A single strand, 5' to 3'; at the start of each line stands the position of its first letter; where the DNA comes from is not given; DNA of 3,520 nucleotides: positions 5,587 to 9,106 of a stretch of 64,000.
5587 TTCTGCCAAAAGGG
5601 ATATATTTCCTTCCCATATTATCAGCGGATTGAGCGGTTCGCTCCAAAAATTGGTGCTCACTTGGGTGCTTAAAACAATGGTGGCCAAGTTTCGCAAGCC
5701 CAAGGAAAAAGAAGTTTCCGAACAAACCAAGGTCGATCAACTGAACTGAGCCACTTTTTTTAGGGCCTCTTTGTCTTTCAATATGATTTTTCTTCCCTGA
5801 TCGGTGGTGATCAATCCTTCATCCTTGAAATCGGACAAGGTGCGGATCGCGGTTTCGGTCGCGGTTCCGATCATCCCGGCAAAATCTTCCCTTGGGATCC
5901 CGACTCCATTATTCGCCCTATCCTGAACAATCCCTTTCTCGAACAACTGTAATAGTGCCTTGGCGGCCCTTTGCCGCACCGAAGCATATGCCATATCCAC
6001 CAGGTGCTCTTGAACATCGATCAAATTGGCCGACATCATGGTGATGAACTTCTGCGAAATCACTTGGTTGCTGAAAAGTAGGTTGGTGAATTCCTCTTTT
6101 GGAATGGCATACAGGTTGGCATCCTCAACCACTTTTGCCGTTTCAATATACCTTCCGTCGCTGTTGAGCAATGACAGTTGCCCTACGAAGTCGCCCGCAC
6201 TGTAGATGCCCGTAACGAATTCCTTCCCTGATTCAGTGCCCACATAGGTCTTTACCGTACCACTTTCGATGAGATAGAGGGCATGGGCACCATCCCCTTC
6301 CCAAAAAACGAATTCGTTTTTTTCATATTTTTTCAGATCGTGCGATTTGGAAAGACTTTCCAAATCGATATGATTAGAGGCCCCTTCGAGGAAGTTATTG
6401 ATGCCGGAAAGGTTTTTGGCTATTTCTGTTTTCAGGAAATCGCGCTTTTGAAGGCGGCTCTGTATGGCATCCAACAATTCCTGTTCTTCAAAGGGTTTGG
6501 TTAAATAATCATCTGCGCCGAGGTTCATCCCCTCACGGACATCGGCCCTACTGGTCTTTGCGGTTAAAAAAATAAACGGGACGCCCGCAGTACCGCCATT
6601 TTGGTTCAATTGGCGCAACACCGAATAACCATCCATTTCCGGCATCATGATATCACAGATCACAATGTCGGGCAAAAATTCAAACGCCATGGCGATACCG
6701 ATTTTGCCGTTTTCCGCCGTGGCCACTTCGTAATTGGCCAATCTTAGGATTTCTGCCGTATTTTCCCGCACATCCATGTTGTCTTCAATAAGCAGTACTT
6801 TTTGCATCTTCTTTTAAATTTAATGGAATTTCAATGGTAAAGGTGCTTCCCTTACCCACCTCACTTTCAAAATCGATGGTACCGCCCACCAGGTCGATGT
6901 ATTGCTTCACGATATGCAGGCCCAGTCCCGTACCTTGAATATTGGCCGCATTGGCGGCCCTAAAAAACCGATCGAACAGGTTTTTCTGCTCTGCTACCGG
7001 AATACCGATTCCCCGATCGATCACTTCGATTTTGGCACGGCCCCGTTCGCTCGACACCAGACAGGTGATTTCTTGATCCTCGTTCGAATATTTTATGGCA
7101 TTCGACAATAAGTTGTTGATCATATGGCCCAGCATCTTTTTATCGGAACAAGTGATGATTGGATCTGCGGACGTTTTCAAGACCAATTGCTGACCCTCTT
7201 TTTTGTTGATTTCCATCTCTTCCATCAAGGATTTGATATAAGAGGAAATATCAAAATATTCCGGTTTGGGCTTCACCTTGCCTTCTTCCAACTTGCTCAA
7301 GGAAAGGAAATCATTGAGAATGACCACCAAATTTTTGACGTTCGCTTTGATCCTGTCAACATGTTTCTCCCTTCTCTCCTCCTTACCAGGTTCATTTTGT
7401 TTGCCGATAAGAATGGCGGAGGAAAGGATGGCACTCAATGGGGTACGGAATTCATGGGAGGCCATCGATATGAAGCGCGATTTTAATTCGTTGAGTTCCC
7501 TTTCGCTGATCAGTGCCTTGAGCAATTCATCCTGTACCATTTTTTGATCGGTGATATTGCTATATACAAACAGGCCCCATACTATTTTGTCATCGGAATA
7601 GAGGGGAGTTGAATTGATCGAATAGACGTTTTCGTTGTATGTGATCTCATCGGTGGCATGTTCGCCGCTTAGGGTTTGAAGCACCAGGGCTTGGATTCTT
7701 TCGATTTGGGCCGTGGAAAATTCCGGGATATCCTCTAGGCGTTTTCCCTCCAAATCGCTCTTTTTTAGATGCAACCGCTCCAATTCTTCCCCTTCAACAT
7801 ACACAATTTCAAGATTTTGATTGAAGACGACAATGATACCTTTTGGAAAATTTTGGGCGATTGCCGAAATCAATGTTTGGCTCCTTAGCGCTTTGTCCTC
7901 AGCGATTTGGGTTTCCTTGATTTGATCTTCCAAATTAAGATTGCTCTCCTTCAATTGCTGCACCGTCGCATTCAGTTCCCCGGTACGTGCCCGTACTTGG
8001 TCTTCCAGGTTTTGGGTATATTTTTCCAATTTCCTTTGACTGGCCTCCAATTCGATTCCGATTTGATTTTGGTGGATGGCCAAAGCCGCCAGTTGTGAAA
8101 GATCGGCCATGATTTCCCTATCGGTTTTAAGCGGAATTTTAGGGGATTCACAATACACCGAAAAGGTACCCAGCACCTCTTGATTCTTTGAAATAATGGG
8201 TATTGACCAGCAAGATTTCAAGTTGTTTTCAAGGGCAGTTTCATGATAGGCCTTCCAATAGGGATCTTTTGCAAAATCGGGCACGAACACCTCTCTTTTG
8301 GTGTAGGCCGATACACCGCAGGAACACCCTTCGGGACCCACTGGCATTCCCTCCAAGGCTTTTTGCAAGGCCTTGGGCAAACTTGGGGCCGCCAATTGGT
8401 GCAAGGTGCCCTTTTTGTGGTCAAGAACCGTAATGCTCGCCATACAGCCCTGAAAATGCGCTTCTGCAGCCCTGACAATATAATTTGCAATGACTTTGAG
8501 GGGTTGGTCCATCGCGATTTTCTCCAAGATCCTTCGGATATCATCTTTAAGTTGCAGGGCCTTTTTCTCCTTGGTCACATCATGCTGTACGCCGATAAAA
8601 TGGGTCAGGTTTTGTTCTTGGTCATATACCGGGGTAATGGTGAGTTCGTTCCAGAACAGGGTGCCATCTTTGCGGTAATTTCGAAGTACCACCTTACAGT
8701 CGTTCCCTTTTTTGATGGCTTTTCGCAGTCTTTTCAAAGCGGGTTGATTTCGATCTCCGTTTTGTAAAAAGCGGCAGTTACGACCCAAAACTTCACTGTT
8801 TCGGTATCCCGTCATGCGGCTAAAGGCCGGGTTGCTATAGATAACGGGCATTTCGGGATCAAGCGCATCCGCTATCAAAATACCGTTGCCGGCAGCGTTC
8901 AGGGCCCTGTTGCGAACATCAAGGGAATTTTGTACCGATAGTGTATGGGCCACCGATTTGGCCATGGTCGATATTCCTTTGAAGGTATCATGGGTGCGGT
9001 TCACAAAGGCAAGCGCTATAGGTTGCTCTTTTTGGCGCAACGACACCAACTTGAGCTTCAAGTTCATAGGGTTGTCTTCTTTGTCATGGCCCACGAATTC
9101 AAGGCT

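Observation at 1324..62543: Fifteen intergenic copies of an FNR-geometry palindrome aTGAY-N4-RTCAt, phase-locked 29.5 bp from TAnnTTTG -7 boxes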

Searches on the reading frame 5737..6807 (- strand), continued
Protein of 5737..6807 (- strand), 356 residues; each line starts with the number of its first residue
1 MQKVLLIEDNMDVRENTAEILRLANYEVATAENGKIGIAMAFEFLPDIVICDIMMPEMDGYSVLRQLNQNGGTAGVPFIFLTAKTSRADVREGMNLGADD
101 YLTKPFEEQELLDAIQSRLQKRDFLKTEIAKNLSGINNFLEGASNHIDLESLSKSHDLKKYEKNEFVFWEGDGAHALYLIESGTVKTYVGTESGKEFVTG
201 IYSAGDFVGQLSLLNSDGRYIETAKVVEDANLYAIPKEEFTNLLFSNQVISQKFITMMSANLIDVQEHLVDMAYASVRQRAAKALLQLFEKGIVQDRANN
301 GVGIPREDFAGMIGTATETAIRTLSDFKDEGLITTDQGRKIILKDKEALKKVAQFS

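Call 65: search_protein_families(library=pfam, alignment_id=A2, max_evalue=0.00001)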
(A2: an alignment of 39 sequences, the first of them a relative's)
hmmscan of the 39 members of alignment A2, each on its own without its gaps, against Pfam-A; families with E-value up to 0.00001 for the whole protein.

A. member 1, L002:13011-13466:- (151 aa): 1 family
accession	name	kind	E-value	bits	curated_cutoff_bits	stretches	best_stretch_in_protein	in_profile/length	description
PF00011.27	HSP20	-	5.9e-18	65.3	20.8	1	52-148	5-99/102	Hsp20/alpha crystallin family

B. families by the number of members that match (of 39 scanned): 28 families (the first 25 are shown)
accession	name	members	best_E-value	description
PF00582.32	Usp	6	1.7e-46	Universal stress protein family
PF00122.25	E1-E2_ATPase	3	1.8e-34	E1-E2 ATPase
PF00389.36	2-Hacid_dh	3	2.2e-28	D-isomer specific 2-hydroxyacid dehydrogenase, catalytic domain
PF00011.27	HSP20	3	5e-28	Hsp20/alpha crystallin family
PF12156.14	ATPase-cat_bd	3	3.8e-12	Putative metal-binding domain of cation transport ATPase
PF00115.25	COX1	2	3.9e-123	Cytochrome C and Quinol oxidase polypeptide I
PF02433.20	FixO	2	3.7e-98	Cytochrome C oxidase, mono-heme subunit/FixO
PF00702.32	Hydrolase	2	1.2e-18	haloacid dehalogenase-like hydrolase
PF12900.13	Pyridox_ox_2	2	2.6e-18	Pyridoxamine 5'-phosphate oxidase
PF17886.7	ArsA_HSP20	2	4e-09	HSP20-like domain found in ArsA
PF02826.25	2-Hacid_dh_C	1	5.8e-47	D-isomer specific 2-hydroxyacid dehydrogenase, NAD binding domain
PF00085.26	Thioredoxin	1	1.8e-29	Thioredoxin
PF00571.33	CBS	1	1.3e-24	CBS domain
PF02518.31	HATPase_c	1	1.9e-24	Histidine kinase-, DNA gyrase B-, and HSP90-like ATPase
PF03597.20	FixS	1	1e-19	Cytochrome oxidase maturation protein cbb3-type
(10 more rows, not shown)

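Call 81: predict_structure(alignment_id=A1)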
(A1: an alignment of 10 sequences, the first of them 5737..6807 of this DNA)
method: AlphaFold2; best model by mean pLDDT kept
length: 356 residues; sequences in the alignment: 10
mean_pLDDT: 68.4   pTM: 0.45
mean pLDDT of the five models: 68.4, 68.3, 67.5, 58.9, 56.3
residues with pLDDT >= 90: 46; 70-90: 137; 50-70: 97; < 50: 76
segments of 3 or more residues with pLDDT < 50: 130-154, 190-198, 211-221, 251-253, 258-274
pLDDT, mean of each block of 10 residues (from residue 1): 92 91 94 92 91 84 81 76 60 59 79 80 59 45 40 55 69 56 66 42 62 38 67 60 51 49 42 56 87 83 76 63 80 83 86 64
secondary structure, 60 per line:
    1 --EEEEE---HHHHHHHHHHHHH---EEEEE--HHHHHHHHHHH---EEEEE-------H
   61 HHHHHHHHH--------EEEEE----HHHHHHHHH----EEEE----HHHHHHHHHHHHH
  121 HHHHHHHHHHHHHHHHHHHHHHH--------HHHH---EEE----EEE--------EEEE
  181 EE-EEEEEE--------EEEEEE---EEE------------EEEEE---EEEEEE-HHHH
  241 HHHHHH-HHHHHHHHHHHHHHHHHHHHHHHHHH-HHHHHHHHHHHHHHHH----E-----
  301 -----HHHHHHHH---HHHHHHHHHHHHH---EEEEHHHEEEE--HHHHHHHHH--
elements in order: E3-7 H11-23 E27-31 H34-44 E48-52 H60-69 E78-82 H87-95 E100-103 H108-143 H152-155 E159-161 E166-168 E177-182 E184-189 E198-203 E207-209 E222-226 E230-235 H237-246 H248-273 H275-290 H306-313 H317-329 E333-336 E340-343 H346-354

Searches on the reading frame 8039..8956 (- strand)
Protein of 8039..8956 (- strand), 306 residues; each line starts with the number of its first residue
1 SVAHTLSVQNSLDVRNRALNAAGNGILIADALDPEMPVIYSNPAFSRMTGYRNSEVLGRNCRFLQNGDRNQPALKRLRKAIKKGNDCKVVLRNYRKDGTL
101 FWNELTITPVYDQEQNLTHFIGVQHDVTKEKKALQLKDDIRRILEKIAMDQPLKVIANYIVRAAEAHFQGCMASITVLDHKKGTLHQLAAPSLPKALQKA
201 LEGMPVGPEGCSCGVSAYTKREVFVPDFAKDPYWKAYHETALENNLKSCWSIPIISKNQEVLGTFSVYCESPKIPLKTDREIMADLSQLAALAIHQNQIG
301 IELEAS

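Call 47: search_solved_structures(query=window:8039-8956:-, max_evalue=0.01, show_alignments=2)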
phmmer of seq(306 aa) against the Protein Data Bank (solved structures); distinct sequences matched with E-value up to 0.01: 160 (the best 60 are shown).
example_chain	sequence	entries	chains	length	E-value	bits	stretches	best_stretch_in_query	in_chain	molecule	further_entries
7r5n_A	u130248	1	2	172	3.6e-40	141.1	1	15-142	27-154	Sensory box protein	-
7yx0_A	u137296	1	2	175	3.3e-38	134.7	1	17-147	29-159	Putative regulatory protein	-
8a3u_A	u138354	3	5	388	1.5e-34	122.7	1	21-148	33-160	Putative Sensory box protein,Sensor protein FixL | Putative Sensory box protein,Putative Sensory box protein,Sensor protein FixL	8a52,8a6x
7a6p_A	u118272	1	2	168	3.7e-34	121.4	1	21-133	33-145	Putative Sensory box protein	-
9vf7_A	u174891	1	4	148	3.8e-34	121.3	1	23-138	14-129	histidine kinase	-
5luv_A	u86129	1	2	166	3.9e-34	121.3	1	18-132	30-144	Putative PAS/PAC sensor protein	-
8a7f_A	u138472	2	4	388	5.3e-34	120.8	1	21-148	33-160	Putative Sensory box protein,Sensor protein FixL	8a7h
9vf8_A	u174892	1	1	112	2.5e-33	118.7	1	25-128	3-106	histidine kinase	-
8c05_A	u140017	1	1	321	6.7e-32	113.9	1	21-131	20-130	Sensor domain-containing diguanylate cyclase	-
8a33_A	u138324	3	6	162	1.8e-31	112.6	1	18-132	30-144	Sensory box protein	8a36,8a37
29lw_A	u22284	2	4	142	1.9e-31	112.5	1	18-132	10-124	Sensory box protein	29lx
3sw1_A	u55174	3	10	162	2.4e-31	112.1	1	18-132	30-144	Sensory box protein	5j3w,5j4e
6gg9_A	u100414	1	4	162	3.4e-31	111.7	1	18-132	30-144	Sensory box protein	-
7r4s_A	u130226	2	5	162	6.4e-31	110.7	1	18-132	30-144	Sensory box protein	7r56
8q5e_A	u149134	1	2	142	2.5e-30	108.8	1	18-132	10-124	Sensory box protein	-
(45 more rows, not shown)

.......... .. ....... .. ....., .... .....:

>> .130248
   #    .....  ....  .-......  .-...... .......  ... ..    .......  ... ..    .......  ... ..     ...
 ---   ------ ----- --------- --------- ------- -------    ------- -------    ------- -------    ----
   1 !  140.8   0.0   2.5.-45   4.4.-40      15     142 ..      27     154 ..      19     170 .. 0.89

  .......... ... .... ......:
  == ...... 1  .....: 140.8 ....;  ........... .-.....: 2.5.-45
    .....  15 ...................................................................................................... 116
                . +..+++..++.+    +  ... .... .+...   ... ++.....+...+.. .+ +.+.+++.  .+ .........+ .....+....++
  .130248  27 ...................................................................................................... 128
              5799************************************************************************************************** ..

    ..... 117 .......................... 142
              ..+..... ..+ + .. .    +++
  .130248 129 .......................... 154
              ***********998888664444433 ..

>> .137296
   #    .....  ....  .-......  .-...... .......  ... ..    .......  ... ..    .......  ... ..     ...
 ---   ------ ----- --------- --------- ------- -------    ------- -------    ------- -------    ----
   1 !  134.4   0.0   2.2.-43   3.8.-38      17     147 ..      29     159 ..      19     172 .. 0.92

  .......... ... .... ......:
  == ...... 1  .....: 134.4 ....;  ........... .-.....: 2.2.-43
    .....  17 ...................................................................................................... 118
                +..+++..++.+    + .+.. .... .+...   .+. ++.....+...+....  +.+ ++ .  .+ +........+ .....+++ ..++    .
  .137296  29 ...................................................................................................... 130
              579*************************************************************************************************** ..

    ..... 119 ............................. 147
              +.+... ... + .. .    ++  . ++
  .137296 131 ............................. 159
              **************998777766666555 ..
